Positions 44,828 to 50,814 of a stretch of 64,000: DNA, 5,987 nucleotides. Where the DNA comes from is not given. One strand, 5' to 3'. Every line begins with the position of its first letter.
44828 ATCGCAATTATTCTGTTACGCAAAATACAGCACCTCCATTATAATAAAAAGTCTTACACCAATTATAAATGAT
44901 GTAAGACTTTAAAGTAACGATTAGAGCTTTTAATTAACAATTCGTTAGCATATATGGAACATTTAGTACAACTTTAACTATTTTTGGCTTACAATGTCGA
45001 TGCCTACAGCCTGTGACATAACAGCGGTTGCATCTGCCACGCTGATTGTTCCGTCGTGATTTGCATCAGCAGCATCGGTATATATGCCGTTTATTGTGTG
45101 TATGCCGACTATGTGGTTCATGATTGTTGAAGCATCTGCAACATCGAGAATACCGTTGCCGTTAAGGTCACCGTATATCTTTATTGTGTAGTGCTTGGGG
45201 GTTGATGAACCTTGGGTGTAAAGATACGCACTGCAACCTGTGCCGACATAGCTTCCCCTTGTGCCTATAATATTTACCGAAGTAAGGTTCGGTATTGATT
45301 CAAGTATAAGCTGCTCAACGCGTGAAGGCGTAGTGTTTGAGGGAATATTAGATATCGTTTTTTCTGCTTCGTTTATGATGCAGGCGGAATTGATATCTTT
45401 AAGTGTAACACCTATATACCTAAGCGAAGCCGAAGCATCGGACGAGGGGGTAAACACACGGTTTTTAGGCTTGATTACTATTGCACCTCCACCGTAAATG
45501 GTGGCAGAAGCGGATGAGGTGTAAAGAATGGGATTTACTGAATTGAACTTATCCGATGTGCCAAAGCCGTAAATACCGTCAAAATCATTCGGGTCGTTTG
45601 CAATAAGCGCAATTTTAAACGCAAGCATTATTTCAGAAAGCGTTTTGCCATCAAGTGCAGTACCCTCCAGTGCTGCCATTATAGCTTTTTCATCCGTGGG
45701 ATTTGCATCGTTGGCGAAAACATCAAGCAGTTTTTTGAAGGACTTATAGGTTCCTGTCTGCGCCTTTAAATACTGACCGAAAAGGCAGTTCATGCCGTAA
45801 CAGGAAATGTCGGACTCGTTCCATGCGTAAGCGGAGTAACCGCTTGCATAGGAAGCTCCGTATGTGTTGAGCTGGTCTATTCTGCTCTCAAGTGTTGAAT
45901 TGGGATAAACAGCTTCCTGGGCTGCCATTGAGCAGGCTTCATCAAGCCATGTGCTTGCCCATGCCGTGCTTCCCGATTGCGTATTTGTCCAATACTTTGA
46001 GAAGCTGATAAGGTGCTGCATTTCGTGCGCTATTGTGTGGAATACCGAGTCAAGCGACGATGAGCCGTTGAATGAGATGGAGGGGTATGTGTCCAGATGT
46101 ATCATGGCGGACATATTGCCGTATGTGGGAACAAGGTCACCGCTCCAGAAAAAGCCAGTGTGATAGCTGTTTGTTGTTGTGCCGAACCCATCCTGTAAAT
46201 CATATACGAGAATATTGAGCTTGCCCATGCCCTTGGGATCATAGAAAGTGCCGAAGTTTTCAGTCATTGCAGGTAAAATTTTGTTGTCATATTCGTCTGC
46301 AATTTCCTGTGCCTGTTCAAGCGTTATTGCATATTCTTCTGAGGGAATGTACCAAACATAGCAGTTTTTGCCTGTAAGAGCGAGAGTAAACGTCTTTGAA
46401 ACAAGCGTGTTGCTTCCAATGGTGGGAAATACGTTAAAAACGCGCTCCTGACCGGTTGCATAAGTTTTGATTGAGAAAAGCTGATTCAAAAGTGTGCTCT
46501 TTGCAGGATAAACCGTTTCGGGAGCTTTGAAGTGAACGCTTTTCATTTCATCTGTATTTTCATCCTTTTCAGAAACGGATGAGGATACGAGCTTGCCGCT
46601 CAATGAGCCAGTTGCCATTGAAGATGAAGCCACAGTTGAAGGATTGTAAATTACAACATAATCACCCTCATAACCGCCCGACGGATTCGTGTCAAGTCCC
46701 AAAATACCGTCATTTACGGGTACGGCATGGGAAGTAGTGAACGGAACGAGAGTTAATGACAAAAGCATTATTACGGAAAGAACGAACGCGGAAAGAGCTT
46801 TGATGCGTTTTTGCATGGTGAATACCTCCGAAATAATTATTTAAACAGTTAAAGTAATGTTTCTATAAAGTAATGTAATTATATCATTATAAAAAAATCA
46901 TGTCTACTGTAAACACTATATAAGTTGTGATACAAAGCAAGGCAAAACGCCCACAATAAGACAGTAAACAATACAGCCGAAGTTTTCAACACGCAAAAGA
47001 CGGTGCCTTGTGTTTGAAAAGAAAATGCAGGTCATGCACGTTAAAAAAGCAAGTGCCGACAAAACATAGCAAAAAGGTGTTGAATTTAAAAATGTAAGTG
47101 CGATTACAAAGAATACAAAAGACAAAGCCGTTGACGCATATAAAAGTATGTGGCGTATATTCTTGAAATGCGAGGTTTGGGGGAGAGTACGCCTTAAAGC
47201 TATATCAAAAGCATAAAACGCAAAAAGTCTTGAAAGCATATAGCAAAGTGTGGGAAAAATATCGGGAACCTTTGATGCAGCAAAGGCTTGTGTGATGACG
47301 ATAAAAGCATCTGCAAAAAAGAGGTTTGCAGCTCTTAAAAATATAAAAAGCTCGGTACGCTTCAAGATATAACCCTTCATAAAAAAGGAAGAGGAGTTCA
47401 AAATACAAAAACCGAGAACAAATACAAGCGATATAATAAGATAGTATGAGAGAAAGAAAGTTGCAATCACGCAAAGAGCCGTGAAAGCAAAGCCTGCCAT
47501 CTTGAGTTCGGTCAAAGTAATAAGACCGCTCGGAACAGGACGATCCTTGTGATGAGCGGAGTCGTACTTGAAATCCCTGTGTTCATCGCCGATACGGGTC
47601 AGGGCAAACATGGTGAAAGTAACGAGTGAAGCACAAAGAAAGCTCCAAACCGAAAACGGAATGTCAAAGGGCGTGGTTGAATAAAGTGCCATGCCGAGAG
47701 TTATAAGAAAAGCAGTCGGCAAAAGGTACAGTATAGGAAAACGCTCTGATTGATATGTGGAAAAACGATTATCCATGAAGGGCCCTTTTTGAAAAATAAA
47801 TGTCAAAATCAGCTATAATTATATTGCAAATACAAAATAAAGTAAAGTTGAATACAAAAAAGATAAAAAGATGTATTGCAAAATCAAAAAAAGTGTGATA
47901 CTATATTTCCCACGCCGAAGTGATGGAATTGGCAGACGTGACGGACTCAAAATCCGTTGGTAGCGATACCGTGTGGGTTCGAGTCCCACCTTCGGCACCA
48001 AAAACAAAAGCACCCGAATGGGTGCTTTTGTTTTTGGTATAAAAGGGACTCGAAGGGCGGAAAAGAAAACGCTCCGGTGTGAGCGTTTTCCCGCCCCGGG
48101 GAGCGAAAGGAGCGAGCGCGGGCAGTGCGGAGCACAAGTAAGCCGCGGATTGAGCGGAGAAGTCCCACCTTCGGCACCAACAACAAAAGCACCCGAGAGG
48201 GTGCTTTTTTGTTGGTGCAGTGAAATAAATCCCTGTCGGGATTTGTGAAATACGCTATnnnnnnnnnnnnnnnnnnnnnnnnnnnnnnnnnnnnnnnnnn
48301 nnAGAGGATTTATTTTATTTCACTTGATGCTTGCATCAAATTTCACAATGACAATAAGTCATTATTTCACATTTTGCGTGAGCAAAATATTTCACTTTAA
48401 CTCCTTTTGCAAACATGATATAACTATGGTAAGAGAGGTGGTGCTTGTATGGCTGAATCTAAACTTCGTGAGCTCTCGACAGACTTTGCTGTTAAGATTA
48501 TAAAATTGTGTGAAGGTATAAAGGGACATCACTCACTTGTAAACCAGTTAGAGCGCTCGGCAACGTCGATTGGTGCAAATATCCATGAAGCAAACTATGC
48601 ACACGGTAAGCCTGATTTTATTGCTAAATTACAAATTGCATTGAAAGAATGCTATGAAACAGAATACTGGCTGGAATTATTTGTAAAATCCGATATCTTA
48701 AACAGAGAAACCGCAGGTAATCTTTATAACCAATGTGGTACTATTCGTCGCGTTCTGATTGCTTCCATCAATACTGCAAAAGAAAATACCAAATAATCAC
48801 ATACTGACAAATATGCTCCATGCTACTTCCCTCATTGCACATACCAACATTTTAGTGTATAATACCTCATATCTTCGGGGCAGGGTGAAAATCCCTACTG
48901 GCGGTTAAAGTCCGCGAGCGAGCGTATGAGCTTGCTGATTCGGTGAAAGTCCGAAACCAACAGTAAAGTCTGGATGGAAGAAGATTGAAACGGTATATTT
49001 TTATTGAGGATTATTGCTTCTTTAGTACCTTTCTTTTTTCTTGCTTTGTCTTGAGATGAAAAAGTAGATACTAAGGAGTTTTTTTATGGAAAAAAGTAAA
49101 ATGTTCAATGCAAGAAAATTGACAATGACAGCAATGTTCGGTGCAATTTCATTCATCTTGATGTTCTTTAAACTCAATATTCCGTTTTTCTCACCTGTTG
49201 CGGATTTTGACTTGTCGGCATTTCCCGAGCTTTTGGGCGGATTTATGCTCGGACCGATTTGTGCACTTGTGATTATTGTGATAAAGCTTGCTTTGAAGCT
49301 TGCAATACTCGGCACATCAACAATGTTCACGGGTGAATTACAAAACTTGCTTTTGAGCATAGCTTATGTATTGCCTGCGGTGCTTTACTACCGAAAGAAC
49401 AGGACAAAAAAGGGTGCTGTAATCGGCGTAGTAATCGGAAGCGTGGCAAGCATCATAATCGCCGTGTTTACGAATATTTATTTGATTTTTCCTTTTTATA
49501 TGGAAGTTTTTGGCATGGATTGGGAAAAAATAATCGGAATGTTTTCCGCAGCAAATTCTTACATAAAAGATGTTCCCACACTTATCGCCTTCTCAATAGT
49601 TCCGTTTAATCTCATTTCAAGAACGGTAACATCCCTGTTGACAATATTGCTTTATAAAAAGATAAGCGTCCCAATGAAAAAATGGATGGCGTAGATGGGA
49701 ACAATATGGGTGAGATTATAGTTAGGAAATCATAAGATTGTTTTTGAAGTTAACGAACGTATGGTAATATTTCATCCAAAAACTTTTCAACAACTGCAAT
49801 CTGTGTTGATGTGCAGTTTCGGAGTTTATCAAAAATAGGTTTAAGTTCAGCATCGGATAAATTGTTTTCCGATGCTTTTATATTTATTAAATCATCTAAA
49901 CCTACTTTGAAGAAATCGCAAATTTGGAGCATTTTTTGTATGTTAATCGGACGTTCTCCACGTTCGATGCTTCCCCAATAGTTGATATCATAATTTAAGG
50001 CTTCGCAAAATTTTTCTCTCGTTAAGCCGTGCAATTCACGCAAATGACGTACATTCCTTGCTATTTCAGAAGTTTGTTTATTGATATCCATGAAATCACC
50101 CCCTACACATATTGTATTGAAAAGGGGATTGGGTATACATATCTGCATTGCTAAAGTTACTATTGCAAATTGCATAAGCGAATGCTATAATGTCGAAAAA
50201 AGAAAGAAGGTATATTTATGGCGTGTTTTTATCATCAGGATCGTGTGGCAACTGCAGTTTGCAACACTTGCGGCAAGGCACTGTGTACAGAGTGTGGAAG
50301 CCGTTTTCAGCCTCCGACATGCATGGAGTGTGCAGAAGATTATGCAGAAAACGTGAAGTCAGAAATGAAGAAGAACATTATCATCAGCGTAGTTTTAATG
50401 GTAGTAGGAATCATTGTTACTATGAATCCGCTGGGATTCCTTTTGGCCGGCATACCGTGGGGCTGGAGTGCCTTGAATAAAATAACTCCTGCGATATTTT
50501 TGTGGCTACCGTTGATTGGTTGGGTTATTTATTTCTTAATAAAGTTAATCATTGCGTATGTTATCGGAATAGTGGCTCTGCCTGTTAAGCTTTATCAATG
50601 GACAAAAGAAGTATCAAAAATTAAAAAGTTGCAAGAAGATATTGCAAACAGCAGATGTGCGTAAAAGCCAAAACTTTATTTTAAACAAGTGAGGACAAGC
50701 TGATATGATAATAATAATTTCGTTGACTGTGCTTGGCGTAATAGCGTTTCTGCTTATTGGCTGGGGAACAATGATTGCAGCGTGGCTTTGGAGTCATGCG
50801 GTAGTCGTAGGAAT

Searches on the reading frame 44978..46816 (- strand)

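Call 97: search_protein_families(library=pfam, proteins=[window:44978-46816:-], max_evalue=0.001)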
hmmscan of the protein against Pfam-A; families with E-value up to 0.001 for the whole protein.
window:44978-46816:- (612 aa): 1 family
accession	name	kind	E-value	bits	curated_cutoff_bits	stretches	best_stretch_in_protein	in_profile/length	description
PF00404.24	Dockerin_1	-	6.6e-08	33.1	22.9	1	548-600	1-53/57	Dockerin type I domain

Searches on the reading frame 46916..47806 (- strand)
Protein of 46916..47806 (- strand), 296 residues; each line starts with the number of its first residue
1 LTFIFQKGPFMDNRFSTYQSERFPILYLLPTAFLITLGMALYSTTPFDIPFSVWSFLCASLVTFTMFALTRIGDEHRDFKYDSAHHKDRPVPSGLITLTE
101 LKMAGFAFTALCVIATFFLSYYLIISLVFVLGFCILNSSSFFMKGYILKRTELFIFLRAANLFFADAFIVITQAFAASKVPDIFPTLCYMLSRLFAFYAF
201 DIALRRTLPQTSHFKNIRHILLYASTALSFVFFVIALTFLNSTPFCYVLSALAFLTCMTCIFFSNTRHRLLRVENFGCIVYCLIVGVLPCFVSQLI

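Call 97: search_protein_families(library=pfam, proteins=[window:46916-47806:-], max_evalue=0.001)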
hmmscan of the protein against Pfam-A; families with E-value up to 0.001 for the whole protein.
window:46916-47806:- (296 aa): 1 family
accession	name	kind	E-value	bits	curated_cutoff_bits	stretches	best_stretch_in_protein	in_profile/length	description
PF01040.23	UbiA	-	3.6e-08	33.4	34.2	1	33-257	3-224/250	UbiA prenyltransferase family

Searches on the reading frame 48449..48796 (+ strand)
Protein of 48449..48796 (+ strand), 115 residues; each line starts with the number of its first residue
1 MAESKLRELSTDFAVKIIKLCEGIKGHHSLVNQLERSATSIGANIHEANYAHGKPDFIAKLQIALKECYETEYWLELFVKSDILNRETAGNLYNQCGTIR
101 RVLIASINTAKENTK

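Call 97: search_protein_families(library=pfam, proteins=[window:48449-48796:+], max_evalue=0.001)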
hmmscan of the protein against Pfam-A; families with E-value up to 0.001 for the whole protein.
window:48449-48796:+ (115 aa): 1 family
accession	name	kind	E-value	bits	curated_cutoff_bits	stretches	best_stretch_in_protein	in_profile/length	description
PF05635.17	23S_rRNA_IVP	-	4.7e-24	85.1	33.8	1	6-104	5-105/106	23S rRNA-intervening sequence protein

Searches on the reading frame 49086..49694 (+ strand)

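Call 97: search_protein_families(library=pfam, proteins=[window:49086-49694:+], max_evalue=0.001)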
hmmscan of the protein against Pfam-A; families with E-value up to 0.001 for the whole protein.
window:49086-49694:+ (202 aa): 2 families
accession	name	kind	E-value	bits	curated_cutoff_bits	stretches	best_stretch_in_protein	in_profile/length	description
PF12822.12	ECF_trnsprt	-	2.9e-31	109.2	30.7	1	10-190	1-169/169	ECF transporter, substrate-specific component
PF07694.17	5TM-5TMR_LYT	-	3.4e-05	23.9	24.6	1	9-130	16-135/169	5TMR of 5TMR-LYT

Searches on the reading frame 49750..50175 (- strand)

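Call 97: search_protein_families(library=pfam, proteins=[window:49750-50175:-], max_evalue=0.001)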
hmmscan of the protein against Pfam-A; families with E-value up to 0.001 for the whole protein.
window:49750-50175:- (141 aa): 2 families
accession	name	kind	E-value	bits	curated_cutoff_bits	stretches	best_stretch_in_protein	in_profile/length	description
PF13560.12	HTH_31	-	7.3e-09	36.3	27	1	38-94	2-59/64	Helix-turn-helix domain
PF01381.28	HTH_3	-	1e-06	29.1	23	1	43-96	2-55/55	Helix-turn-helix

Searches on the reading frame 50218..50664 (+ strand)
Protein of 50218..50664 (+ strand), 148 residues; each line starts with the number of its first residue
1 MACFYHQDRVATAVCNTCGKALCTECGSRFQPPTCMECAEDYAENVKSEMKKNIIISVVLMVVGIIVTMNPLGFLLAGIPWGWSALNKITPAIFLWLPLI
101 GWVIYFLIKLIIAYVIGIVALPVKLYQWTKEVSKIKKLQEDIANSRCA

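Call 97: search_protein_families(library=pfam, proteins=[window:50218-50664:+], max_evalue=0.001)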
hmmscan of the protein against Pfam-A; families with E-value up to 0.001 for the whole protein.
window:50218-50664:+ (148 aa): 1 family
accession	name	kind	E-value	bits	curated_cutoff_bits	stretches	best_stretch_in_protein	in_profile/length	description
PF00643.29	zf-B_box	-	5.1e-05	23.8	24.1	1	2-26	5-29/42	B-box zinc finger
